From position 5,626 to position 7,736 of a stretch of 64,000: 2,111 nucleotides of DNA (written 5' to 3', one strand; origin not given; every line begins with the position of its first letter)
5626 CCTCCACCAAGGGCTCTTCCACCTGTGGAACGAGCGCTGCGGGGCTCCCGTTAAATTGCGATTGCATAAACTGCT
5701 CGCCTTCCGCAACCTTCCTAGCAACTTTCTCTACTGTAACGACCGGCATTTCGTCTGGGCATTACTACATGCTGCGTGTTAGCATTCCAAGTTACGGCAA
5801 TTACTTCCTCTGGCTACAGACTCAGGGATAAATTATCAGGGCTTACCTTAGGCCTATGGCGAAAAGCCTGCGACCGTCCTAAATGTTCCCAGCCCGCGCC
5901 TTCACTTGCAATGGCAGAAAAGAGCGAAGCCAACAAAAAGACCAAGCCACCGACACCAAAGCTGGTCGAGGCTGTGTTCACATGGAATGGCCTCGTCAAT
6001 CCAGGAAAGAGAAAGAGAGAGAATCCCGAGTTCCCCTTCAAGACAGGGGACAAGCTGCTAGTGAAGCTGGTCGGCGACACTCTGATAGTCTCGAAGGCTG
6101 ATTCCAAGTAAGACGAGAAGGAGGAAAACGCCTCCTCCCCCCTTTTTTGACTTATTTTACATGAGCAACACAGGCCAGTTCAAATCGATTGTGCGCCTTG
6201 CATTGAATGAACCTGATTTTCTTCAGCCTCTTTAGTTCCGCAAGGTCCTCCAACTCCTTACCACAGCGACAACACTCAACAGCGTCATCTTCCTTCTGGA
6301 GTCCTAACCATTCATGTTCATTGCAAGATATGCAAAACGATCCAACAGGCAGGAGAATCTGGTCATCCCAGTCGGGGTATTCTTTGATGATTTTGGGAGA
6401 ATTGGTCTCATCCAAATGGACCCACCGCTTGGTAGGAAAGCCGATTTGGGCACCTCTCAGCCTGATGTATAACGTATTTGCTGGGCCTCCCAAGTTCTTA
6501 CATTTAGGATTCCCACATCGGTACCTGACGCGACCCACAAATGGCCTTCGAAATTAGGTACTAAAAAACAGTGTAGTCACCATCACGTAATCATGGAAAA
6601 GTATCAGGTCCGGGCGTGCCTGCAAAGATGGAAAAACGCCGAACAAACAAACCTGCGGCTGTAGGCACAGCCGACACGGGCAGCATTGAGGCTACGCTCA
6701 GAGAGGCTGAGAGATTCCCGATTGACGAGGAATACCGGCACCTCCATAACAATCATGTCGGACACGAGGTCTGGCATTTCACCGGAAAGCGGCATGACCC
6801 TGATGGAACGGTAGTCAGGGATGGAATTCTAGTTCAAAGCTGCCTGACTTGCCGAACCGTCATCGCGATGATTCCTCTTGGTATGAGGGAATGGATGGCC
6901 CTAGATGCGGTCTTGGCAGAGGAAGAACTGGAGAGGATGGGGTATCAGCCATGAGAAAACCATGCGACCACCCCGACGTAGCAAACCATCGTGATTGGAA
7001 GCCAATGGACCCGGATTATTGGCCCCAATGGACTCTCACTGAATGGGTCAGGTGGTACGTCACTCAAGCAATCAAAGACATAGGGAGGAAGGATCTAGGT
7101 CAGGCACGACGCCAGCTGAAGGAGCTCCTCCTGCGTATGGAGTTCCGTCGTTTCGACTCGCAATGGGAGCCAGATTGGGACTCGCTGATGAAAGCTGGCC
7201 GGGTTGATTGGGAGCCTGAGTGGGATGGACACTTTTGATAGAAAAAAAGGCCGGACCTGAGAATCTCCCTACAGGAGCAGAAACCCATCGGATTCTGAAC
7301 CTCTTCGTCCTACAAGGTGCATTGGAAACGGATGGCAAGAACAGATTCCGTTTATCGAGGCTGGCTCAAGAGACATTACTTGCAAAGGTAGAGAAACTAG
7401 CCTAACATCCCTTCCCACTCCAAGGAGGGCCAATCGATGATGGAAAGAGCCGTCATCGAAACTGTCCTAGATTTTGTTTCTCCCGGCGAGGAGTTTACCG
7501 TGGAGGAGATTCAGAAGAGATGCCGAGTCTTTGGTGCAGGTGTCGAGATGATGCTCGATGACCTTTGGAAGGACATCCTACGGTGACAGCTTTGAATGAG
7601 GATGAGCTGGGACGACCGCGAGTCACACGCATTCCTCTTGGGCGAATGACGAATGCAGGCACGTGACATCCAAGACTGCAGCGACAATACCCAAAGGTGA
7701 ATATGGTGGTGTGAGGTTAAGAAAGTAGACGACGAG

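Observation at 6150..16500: Putative integrated plasmid/provirus-like element with two tyrosine recombinases and many zinc-ribbon ORFs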

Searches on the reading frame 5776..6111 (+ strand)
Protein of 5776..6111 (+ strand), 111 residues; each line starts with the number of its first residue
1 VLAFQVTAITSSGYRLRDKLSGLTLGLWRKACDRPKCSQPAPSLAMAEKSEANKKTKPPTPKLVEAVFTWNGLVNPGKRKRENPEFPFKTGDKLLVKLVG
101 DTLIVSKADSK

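Call 7: search_protein_families(library=pfam, max_evalue=0.01, proteins=[window:5776-6111:+])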
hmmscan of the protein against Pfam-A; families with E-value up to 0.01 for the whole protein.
window:5776-6111:+ (111 aa): 0 families

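Call 15: search_protein_families(library=ncbifam, max_evalue=0.01, proteins=[window:5776-6111:+])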
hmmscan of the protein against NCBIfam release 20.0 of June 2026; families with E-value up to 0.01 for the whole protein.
window:5776-6111:+ (111 aa): 0 families

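Call 99: search_protein_families(library=phrogs, max_evalue=0.01, proteins=[window:5776-6111:+])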
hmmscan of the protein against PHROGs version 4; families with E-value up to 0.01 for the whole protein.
window:5776-6111:+ (111 aa): 0 families

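Call 114: search_protein_families(library=pfam, max_evalue=5, proteins=[window:5776-6111:+])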
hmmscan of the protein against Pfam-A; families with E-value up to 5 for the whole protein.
window:5776-6111:+ (111 aa): 0 families
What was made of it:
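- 5776..6111 (+): 111-aa small protein with a C-terminal motif that resembles AbrB/SpoVT. This assignment rests on motif resemblance only and is unconfirmed. It is a backbone gene. No Pfam hit (calls 7, 114).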

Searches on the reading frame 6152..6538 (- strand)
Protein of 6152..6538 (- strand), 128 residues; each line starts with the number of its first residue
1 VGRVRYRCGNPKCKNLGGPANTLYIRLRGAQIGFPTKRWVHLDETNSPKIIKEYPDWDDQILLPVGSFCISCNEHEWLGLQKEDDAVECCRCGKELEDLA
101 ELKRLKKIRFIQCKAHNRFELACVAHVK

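Call 6: search_protein_families(library=pfam, max_evalue=0.01, proteins=[window:6152-6538:-])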
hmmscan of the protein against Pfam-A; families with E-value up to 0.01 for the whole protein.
window:6152-6538:- (128 aa): 0 families

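Call 14: search_protein_families(library=phrogs, max_evalue=0.01, proteins=[window:6152-6538:-])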
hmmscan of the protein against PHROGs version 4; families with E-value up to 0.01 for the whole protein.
window:6152-6538:- (128 aa): 0 families

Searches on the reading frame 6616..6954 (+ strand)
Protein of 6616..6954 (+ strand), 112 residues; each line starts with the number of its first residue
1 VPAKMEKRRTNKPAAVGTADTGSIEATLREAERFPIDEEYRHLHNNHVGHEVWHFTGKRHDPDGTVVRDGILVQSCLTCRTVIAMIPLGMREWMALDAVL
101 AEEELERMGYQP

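Call 7: search_protein_families(library=pfam, max_evalue=0.01, proteins=[window:6616-6954:+])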
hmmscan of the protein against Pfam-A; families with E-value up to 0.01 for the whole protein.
window:6616-6954:+ (112 aa): 0 families

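Call 99: search_protein_families(library=phrogs, max_evalue=0.01, proteins=[window:6616-6954:+])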
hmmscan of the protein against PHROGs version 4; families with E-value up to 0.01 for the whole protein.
window:6616-6954:+ (112 aa): 0 families

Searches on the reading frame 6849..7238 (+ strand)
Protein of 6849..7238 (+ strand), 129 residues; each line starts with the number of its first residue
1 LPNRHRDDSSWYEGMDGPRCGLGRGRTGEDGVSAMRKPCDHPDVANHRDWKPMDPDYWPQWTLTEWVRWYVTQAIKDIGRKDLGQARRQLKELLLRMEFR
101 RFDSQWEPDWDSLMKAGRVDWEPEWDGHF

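Call 7: search_protein_families(library=pfam, max_evalue=0.01, proteins=[window:6849-7238:+])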
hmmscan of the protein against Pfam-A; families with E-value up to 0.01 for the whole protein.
window:6849-7238:+ (129 aa): 0 families

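Call 99: search_protein_families(library=phrogs, max_evalue=0.01, proteins=[window:6849-7238:+])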
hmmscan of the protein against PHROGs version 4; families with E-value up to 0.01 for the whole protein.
window:6849-7238:+ (129 aa): 0 families

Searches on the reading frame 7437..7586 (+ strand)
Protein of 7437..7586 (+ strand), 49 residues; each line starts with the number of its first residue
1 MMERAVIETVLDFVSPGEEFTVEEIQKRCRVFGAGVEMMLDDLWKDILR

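Call 96: search_protein_families(library=pfam, max_evalue=0.1, proteins=[window:7437-7586:+])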
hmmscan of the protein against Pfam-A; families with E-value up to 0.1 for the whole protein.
window:7437-7586:+ (49 aa): 0 families
